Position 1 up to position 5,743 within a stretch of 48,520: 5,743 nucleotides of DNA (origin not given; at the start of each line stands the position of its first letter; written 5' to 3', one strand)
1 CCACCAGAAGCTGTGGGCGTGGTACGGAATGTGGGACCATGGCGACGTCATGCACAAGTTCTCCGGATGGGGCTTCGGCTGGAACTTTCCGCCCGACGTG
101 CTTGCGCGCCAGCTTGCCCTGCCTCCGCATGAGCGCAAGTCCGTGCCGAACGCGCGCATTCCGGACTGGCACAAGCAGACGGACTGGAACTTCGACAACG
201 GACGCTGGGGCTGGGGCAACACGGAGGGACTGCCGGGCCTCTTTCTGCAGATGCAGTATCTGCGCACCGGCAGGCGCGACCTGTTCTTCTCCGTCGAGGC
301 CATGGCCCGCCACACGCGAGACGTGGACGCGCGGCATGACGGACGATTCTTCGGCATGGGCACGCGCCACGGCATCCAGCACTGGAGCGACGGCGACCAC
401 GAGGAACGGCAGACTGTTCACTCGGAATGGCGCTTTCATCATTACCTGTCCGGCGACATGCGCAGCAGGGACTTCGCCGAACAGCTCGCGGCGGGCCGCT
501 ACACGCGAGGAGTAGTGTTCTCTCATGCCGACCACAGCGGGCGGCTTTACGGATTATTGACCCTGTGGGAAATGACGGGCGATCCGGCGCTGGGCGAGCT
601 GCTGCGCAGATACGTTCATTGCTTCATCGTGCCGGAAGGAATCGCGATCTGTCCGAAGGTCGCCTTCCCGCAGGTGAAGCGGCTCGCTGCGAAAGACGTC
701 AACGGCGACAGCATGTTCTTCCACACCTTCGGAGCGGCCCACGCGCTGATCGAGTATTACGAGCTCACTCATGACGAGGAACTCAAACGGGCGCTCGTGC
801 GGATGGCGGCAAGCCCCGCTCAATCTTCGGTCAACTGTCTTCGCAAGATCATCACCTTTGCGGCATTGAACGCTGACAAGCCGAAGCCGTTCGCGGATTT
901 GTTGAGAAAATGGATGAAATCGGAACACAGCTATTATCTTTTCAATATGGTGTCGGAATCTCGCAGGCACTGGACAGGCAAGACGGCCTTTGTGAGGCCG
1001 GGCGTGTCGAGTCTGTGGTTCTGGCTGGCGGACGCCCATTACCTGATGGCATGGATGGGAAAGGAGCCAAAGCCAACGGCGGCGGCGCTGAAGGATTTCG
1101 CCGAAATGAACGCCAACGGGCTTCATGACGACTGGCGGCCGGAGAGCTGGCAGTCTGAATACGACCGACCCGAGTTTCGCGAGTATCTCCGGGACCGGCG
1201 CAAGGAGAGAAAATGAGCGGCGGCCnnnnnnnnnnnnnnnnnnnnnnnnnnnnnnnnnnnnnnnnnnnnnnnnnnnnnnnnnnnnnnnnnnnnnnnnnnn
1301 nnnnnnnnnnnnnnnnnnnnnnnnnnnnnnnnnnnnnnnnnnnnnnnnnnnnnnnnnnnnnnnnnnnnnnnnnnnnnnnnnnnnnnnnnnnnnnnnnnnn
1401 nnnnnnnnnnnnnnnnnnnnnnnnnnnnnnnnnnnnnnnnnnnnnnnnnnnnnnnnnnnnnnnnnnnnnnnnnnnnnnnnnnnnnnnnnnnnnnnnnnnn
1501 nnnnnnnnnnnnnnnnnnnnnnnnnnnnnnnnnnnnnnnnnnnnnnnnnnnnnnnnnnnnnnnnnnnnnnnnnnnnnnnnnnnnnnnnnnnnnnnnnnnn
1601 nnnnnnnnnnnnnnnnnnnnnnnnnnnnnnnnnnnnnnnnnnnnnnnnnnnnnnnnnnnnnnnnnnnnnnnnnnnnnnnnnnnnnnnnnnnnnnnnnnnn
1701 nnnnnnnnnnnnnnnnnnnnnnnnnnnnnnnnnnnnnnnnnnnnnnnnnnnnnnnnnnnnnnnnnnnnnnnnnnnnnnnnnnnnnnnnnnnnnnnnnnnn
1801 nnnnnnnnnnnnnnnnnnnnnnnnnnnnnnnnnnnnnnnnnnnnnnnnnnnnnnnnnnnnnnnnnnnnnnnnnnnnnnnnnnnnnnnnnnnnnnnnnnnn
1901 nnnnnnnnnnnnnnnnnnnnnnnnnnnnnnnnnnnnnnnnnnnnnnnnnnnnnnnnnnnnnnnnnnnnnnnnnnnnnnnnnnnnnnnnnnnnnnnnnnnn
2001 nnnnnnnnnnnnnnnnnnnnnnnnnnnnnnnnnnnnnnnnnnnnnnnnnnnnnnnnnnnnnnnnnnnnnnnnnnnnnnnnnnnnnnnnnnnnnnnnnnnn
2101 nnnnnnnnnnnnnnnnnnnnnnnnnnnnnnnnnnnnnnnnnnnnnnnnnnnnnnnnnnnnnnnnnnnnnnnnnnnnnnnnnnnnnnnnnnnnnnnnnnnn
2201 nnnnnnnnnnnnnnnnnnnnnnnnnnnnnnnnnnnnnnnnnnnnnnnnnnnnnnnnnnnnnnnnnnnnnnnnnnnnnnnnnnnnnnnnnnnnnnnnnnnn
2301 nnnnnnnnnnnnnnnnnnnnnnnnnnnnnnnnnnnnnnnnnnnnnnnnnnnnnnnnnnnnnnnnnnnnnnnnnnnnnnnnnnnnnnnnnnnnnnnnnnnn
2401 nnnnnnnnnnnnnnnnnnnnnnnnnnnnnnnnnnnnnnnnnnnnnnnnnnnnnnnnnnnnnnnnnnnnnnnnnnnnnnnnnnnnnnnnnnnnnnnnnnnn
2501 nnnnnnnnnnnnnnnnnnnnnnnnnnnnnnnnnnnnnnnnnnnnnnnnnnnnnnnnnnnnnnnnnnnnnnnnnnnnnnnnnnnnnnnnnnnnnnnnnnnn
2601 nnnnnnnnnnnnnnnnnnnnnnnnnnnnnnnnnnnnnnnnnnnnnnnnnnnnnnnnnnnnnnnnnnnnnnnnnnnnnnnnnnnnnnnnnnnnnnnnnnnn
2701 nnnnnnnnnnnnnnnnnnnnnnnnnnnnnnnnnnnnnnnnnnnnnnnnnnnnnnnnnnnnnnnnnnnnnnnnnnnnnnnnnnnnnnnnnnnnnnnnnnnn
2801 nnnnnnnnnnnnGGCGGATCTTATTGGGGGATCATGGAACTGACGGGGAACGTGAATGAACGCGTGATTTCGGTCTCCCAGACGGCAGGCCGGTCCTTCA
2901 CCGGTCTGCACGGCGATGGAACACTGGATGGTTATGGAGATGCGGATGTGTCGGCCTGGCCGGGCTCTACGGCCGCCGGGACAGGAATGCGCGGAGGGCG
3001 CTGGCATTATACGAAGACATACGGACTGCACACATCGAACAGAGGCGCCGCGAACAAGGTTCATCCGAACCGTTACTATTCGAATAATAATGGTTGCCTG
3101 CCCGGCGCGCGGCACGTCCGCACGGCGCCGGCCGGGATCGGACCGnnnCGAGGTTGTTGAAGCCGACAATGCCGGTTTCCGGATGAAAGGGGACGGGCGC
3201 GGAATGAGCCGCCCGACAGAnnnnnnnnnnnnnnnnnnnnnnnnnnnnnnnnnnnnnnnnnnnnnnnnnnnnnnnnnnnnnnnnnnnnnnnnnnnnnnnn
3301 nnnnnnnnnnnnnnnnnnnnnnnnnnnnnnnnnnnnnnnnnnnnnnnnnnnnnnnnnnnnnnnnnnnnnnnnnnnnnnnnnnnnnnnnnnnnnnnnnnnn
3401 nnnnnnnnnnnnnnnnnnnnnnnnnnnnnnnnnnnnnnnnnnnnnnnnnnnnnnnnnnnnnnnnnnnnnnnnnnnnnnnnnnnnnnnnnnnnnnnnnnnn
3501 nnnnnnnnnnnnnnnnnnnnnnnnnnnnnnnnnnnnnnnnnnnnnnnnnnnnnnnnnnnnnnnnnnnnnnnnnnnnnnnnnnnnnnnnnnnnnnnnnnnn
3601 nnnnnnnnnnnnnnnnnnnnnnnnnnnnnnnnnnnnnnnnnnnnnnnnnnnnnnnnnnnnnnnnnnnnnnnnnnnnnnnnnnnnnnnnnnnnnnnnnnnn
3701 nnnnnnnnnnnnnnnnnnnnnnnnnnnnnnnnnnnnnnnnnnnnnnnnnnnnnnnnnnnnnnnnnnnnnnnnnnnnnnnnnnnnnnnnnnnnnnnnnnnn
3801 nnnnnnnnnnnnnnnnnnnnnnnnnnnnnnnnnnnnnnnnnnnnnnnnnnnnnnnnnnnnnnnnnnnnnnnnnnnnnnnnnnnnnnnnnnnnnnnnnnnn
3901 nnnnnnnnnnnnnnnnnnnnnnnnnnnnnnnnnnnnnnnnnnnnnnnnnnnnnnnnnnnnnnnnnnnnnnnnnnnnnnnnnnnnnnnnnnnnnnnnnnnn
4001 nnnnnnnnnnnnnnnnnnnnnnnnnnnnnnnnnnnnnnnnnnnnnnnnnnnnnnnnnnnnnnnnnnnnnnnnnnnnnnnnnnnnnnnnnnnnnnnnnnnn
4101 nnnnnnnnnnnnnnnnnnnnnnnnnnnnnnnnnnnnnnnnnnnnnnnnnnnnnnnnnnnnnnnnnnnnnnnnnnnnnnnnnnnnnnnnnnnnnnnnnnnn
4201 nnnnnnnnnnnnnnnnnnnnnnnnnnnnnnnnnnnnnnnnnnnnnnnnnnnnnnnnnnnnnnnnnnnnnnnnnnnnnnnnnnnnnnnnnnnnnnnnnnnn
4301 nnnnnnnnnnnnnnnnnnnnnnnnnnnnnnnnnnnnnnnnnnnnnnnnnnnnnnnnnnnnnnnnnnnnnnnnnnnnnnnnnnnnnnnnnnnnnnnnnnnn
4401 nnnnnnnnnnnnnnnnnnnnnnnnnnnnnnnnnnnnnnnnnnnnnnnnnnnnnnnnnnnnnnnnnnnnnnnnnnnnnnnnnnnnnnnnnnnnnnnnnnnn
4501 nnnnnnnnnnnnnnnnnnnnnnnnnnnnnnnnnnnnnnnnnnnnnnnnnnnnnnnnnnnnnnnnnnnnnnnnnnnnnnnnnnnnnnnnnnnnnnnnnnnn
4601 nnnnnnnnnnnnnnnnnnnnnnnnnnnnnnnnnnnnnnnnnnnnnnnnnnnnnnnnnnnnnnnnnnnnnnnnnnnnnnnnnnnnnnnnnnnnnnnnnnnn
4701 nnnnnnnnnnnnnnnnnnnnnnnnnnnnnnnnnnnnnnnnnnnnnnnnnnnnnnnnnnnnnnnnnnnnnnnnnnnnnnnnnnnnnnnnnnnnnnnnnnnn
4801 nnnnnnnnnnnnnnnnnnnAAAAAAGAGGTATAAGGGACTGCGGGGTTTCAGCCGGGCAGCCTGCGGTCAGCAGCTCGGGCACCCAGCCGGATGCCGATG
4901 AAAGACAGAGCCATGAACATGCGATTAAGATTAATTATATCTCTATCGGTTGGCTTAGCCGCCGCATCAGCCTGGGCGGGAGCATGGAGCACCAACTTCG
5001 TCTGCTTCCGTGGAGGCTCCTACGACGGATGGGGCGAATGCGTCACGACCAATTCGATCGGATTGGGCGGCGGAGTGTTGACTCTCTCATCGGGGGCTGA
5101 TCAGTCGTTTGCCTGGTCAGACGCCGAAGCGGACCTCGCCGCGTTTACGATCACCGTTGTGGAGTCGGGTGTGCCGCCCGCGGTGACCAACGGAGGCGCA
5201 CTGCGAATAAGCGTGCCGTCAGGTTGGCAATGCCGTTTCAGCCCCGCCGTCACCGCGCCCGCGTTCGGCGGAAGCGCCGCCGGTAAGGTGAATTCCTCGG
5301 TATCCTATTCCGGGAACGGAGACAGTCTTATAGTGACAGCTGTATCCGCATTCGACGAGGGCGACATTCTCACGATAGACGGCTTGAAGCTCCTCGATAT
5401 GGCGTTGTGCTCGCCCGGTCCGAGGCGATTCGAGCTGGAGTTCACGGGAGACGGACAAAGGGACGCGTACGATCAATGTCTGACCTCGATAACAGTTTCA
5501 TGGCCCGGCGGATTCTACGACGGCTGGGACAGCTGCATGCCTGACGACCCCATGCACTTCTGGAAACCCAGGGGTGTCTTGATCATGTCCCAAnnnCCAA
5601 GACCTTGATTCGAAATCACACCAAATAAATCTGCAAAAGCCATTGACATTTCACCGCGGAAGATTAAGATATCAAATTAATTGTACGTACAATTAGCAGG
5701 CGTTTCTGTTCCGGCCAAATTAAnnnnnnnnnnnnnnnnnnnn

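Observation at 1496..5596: Three-gene cassette (two secreted FGE-fold paralogs + small secreted partner) present twice, with the A/B order swapped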

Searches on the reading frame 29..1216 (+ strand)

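Call 8: search_protein_families(library=pfam, proteins=[window:29-1216:+], max_evalue=0.001)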
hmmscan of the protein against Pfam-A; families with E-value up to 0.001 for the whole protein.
window:29-1216:+ (395 aa): 1 family
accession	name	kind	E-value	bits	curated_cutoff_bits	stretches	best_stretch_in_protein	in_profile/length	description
PF21346.3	PcRGLX_3rd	-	1.7e-27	97.2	23.8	1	51-157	71-177/411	PcRGLX-like protein C-terminal alpha/alpha toroid domain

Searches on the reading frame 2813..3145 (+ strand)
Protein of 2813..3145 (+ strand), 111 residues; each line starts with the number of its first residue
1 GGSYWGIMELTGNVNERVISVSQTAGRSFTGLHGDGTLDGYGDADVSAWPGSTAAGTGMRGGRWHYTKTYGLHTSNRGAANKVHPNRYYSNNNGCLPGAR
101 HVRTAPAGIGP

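Call 68: search_solved_structures(query=window:2813-3145:+, max_evalue=10, show_alignments=4)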
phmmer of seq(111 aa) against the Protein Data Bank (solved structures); distinct sequences matched with E-value up to 10: 4.
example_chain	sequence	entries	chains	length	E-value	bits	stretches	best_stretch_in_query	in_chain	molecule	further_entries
2yk3_A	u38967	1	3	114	0.36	14.3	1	56-101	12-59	CYTOCHROME C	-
1raq_A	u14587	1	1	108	0.45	14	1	55-88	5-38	REP A2 ISO-1-CYTOCHROME C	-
1rap_A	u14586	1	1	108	0.46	14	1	55-88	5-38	REP A2 ISO-1-CYTOCHROME C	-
2y27_A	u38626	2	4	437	1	12.8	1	29-79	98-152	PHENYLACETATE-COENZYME A LIGASE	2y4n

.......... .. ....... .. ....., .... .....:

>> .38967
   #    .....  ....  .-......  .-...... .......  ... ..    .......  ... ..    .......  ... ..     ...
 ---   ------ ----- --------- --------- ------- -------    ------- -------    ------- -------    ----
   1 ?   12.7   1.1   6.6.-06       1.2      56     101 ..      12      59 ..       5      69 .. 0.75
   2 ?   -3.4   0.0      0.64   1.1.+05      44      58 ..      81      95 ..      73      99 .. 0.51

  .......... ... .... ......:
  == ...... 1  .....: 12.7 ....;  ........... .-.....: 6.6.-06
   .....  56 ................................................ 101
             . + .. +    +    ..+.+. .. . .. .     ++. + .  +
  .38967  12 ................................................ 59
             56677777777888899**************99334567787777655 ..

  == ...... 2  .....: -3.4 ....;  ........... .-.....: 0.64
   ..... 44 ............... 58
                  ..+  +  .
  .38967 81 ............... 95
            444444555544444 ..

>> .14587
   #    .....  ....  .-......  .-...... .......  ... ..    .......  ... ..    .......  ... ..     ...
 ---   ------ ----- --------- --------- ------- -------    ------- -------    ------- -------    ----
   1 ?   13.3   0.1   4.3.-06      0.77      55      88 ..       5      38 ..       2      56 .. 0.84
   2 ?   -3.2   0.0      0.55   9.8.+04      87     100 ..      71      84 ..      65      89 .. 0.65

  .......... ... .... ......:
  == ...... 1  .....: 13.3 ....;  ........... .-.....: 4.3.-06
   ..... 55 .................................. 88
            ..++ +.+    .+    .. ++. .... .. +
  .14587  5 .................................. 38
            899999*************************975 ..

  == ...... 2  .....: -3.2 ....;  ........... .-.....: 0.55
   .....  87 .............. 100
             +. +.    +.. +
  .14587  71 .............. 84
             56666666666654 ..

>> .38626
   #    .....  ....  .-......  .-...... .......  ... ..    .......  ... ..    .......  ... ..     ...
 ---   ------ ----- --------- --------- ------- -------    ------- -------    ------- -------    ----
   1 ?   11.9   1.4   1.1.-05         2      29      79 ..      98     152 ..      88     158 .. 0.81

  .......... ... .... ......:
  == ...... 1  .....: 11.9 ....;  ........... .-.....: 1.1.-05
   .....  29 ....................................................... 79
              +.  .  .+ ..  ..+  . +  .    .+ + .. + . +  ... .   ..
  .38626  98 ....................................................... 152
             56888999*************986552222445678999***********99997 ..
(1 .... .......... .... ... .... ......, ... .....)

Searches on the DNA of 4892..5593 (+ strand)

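Call 65: search_rna_families(source=L019, threshold=gathering)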
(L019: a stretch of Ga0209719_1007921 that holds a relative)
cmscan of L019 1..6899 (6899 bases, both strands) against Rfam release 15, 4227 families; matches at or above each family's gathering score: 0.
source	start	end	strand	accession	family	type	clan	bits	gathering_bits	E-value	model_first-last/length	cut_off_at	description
